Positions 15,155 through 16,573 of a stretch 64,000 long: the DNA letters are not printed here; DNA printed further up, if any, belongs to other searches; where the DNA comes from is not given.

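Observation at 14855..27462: Lower-GC 12.6-kb island: NHLP-leader / E1-YcaO RiPP pathway with dual ABC exporter, Trp halogenase and two unassigned tailoring proteins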

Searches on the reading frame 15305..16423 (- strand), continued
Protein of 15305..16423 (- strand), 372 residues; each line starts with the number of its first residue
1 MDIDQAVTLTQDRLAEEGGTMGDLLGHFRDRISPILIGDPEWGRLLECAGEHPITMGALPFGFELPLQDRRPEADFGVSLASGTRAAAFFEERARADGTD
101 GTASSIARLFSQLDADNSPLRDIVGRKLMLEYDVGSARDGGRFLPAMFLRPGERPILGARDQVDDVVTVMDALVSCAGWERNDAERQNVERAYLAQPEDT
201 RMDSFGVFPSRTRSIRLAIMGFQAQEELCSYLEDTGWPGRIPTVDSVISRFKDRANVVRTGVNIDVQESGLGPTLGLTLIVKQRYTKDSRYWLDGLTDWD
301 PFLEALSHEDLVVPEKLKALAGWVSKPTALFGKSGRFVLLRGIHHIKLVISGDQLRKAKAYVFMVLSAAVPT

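Call 87: search_protein_families(library=ncbifam, proteins=[L084:13827-14909:-, L007:5274-7670:+, L084:19606-20715:-], max_evalue=0.001)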
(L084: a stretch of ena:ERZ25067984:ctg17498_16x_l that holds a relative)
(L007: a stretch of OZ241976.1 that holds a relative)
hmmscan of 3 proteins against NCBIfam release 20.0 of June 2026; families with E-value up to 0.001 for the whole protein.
L084:13827-14909:- (360 aa): 61 families (the best 25 are shown)
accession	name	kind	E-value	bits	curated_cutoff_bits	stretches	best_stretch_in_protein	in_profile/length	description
TIGR02032.1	GG-red-SF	subfamily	3e-51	174.9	158.8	1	3-312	1-295/297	geranylgeranyl reductase family protein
NF045655.1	MkRedMenJ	equivalog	4.4e-31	108.2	700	1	4-308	6-309/406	menaquinone reductase MenJ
TIGR02023.1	BchP-ChlP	subfamily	1.7e-27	96.4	343.3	1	4-348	2-331/388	geranylgeranyl diphosphate reductase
NF041080.1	DGGGPL_reductase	equivalog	1e-23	83.9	580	1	3-325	2-322/447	digeranylgeranylglycerophospholipid reductase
TIGR01988.1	Ubi-OHases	subfamily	3.6e-22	78.7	224.65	1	4-350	1-351/387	ubiquinone biosynthesis hydroxylase, UbiH/UbiF/VisC/COQ6 family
NF038171.1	maturase_LodB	equivalog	4.2e-21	75.4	400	1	4-340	1-336/361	lysine-epsilon-oxidase maturase LodB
NF049967.1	QhpG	equivalog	4e-19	68.8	240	1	6-331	2-303/423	flavin-dependent monooxygenase QhpG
NF033113.0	halo_ClmS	equivalog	1.3e-18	66.8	900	1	5-327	5-334/570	chloramphenicol-biosynthetic FADH2-dependent halogenase CmlS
NF004833.1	PRK06185.1-1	subfamily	5.2e-17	61.7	488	1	5-326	5-327/403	FAD-dependent oxidoreductase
NF005612.0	PRK07364.1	equivalog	1.7e-16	59.8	487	1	3-319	19-333/415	FAD-dependent hydroxylase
TIGR02028.1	ChlP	equivalog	2.6e-16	59.4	505.3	1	5-339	3-332/398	geranylgeranyl reductase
NF033145.1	rif_monoox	equivalog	2.7e-16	59.5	800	1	4-318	2-307/472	rifampin monooxygenase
NF004832.0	PRK06184.1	subfamily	1.4e-15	57.1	476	1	4-317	8-321/506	hypothetical protein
NF004834.1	PRK06185.1-3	subfamily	4.4e-14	52.1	500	1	4-333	9-338/420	FAD-dependent oxidoreductase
NF006593.0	PRK09126.1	equivalog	8.9e-14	51.2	420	1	146-321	151-322/393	5-demethoxyubiquinol-8 5-hydroxylase UbiM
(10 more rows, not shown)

L007:5274-7670:+ (798 aa): 3 families
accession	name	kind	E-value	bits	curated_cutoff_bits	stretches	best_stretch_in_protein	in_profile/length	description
NF010706.0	PRK14108.1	equivalog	7.7e-23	80.1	724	2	477-569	636-728/986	bifunctional [glutamine synthetase] adenylyltransferase/[glutamine synthetase]-adenylyl-L-tyrosine phosphorylase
NF008292.0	PRK11072.1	equivalog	0.00037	18.6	487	0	462-569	597-709/946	bifunctional [glutamate--ammonia ligase]-adenylyl-L-tyrosine phosphorylase/[glutamate--ammonia-ligase] adenylyltransferase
NF010707.0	PRK14109.1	equivalog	0.00096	17.3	625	0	474-573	656-755/1010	bifunctional [glutamine synthetase] adenylyltransferase/[glutamine synthetase]-adenylyl-L-tyrosine phosphorylase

L084:19606-20715:- (369 aa): 9 families
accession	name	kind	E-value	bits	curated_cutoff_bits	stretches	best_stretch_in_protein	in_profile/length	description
NF008686.0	PRK11705.1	equivalog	2.8e-130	434.8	400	1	6-367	13-379/383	cyclopropane fatty acyl phospholipid synthase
NF053839.1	CPFASynBruc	equivalog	3e-56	191.1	600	1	101-361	119-385/410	cyclopropane fatty acid synthase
NF040703.1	cyclopro_CfaB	exception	3.7e-43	147.8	650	1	52-362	56-378/393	C17 cyclopropane fatty acid synthase CfaB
NF040660.1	mycolic_MTase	equivalog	4.2e-34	118.4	390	1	104-358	8-281/283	cyclopropane mycolic acid synthase family methyltransferase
NF045667.1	MTase_DVU1556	equivalog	1.5e-06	27.8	155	1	148-203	15-71/213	DVU_1556 family methyltransferase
NF043040.1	corrin_prot_MT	hypoth_equivalog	3.5e-05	23.3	180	1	135-253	23-147/216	corrinoid protein-associated methyltransferase CpaM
NF041675.1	sarc_dimgly_tmase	equivalog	0.00019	21.5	550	1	145-251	55-167/278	sarcosine/dimethylglycine N-methyltransferase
NF010703.0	PRK14103.1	equivalog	0.00045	19.7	320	1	144-258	19-129/256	trans-aconitate 2-methyltransferase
TIGR01983.1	UbiG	equivalog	0.00068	19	102.95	1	136-249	43-147/228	bifunctional 2-polyprenyl-6-hydroxyphenol methylase/3-demethylubiquinol 3-O-methyltransferase UbiG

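Call 102: find_encoding_contigs(protein=P0396, flank=8000, max_places=1)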
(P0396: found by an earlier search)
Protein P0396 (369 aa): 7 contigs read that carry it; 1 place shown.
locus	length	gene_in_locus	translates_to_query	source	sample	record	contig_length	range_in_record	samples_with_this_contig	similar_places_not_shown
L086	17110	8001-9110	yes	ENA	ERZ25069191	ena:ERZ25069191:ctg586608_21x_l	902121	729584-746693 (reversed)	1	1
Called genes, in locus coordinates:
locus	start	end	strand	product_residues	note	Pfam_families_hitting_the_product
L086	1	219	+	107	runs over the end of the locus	PF01722:BolA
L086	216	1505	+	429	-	PF00909:Ammonium_transp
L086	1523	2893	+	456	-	PF00919:UPF0004, PF04055:Radical_SAM, PF01938:TRAM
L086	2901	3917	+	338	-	PF02562:PhoH, PF13245:AAA_19, PF13604:AAA_30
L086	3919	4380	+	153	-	PF02130:YbeY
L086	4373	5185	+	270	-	PF21917:NMB0537_N, PF00571:CBS (weak), PF03471:CorC_HlyC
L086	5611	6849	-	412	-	PF25917:BSH_RND (weak), PF25973:BSH_CzcB (faint)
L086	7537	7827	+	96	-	PF02979:NHase_alpha (faint)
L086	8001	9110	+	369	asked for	-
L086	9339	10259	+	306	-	PF25919:BSH_CusB (faint), PF25973:BSH_CzcB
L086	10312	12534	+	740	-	PF03412:Peptidase_C39, PF00664:ABC_membrane, PF00005:ABC_tran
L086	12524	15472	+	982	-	-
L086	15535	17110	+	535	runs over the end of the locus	PF13621:Cupin_8 (weak), PF08007:JmjC_2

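Call 103: find_encoding_contigs(protein=P0338, flank=8000, max_places=1)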
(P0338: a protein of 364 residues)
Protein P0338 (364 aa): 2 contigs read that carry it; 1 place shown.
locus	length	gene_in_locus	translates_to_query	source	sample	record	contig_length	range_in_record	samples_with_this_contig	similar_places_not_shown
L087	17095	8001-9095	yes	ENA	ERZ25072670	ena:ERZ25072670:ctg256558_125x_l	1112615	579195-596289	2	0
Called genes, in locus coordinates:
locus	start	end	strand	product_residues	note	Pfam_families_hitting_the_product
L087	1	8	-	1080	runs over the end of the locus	PF00873:ACR_tran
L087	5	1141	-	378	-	PF25917:BSH_RND, PF25973:BSH_CzcB, PF25954:Beta-barrel_RND_2, PF25989:YknX_C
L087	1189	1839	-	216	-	PF00440:TetR_N, PF17932:TetR_C_24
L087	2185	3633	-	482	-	-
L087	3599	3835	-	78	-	-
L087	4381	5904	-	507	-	PF13621:Cupin_8 (faint), PF08007:JmjC_2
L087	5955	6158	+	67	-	-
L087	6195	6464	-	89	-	PF02979:NHase_alpha (weak)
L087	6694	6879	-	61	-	-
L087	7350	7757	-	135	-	PF20586:DUF6788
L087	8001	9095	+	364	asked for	-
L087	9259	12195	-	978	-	PF00664:ABC_membrane, PF00005:ABC_tran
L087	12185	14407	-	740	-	PF03412:Peptidase_C39, PF00664:ABC_membrane, PF00005:ABC_tran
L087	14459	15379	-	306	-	PF25919:BSH_CusB (faint)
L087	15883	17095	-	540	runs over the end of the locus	PF12706:Lactamase_B_2 (weak)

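Call 104: find_encoding_contigs(protein=P0280, flank=8000, max_places=1)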
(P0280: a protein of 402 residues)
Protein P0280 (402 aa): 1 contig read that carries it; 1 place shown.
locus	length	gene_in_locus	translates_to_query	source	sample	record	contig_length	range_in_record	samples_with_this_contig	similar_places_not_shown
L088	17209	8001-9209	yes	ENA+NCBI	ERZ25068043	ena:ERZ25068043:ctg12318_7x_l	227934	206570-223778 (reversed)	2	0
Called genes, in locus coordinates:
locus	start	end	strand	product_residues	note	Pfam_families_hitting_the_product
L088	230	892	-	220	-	PF13808:DDE_Tnp_1_assoc, PF01609:DDE_Tnp_1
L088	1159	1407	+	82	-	PF14452:Multi_ubiq (weak)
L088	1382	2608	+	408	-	PF20590:DUF6791, PF00899:ThiF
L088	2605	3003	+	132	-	PF20137:BubE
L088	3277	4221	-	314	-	PF03976:PPK2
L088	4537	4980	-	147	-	-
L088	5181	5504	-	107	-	-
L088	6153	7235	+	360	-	-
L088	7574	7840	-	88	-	PF02979:NHase_alpha (weak)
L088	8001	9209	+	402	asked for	-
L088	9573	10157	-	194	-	PF13416:SBP_bac_8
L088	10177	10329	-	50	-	-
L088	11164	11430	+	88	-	-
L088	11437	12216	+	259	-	PF16868:NMT1_3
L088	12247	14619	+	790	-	PF06808:DctM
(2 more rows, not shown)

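Call 108: find_encoding_contigs(protein=P0391, flank=6000, max_places=1)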
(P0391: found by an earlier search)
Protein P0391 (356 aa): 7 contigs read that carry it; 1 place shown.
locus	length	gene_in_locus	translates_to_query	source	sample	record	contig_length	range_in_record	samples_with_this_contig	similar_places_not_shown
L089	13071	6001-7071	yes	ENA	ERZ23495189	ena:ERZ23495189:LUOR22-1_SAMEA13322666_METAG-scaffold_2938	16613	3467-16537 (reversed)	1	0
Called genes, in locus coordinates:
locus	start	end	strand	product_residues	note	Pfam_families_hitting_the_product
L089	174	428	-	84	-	PF13855:LRR_8 (faint), PF12799:LRR_4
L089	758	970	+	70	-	-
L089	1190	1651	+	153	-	-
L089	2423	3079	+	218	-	-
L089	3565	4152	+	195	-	-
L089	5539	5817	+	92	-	-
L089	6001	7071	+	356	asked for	-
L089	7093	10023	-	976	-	PF00664:ABC_membrane, PF00005:ABC_tran, PF02463:SMC_N (faint)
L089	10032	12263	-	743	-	PF03412:Peptidase_C39, PF00664:ABC_membrane, PF00005:ABC_tran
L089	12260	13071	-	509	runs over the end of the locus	PF25919:BSH_CusB (faint), PF25973:BSH_CzcB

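Call 109: find_encoding_contigs(protein=P0328, flank=6000, max_places=1)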
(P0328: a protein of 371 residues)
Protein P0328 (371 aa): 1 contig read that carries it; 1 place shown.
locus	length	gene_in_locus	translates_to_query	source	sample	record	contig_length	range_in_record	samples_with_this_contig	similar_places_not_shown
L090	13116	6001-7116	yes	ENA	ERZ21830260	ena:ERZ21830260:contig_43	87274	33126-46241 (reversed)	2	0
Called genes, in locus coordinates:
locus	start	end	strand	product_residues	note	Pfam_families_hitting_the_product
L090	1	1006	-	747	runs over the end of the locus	PF00270:DEAD, PF04851:ResIII, PF00271:Helicase_C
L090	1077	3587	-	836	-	-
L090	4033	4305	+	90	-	-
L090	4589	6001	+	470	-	PF01565:FAD_binding_4, PF09265:Cytokin-bind (weak)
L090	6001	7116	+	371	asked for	-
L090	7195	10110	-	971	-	PF00664:ABC_membrane, PF00005:ABC_tran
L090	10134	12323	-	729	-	PF03412:Peptidase_C39, PF00664:ABC_membrane, PF00005:ABC_tran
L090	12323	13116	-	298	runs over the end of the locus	PF25919:BSH_CusB (faint)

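Call 110: find_encoding_contigs(protein=P0411, flank=6000, max_places=1)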
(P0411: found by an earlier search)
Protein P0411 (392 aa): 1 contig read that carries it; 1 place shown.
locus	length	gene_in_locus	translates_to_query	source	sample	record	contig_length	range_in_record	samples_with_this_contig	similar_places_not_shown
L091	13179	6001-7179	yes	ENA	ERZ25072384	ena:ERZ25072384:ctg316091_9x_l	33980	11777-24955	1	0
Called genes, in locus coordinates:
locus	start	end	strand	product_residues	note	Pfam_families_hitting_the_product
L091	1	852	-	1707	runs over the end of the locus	PF00041:fn3, PF16656:Pur_ac_phosph_N (weak), PF20579:LapA (faint), PF03160:Calx-beta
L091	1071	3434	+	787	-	PF01590:GAF, PF13185:GAF_2, PF00989:PAS (weak), PF00512:HisKA, PF02518:HATPase_c, PF00072:Response_reg, PF00486:Trans_reg_C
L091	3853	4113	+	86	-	PF02979:NHase_alpha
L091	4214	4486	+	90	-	PF02979:NHase_alpha (weak)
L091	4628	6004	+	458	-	PF01565:FAD_binding_4, PF09265:Cytokin-bind (weak)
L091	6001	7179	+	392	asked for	-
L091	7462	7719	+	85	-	PF02979:NHase_alpha (weak)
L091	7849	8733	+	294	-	PF25919:BSH_CusB (faint)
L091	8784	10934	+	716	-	PF03412:Peptidase_C39, PF00664:ABC_membrane, PF00005:ABC_tran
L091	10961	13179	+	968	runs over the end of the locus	PF00664:ABC_membrane, PF00005:ABC_tran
